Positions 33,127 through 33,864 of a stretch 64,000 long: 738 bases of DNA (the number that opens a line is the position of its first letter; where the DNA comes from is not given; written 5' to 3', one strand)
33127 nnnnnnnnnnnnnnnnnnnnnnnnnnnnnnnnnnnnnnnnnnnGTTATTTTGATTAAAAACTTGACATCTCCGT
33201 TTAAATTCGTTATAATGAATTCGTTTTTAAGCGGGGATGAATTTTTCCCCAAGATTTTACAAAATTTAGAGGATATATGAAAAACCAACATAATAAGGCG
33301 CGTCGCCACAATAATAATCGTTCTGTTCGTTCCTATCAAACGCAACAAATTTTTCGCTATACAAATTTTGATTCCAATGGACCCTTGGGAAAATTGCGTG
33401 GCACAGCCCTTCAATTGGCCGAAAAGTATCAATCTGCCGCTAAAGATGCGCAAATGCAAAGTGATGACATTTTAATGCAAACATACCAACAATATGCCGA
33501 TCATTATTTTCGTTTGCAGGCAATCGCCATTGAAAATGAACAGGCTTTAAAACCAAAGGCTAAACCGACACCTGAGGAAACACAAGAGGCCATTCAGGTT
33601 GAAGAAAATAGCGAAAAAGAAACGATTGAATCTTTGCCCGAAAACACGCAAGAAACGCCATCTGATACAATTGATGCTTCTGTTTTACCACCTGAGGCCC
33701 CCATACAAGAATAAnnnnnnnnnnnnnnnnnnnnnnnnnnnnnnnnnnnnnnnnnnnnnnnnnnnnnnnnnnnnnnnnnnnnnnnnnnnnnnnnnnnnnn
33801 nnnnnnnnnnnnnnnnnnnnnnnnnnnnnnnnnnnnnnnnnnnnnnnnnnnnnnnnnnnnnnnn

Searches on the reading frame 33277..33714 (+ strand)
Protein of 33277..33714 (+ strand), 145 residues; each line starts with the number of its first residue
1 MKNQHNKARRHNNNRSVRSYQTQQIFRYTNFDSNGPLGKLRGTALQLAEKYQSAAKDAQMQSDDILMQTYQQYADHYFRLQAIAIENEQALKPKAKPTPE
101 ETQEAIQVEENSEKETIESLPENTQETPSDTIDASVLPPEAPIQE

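Call 21: search_protein_families(library=pfam, proteins=[window:33277-33714:+], max_evalue=0.001)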
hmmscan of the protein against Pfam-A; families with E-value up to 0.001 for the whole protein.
window:33277-33714:+ (145 aa): 1 family
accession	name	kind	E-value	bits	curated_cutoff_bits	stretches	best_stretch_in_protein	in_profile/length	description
PF13763.11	DUF4167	-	2e-20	73.2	25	1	10-82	3-73/78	Domain of unknown function (DUF4167)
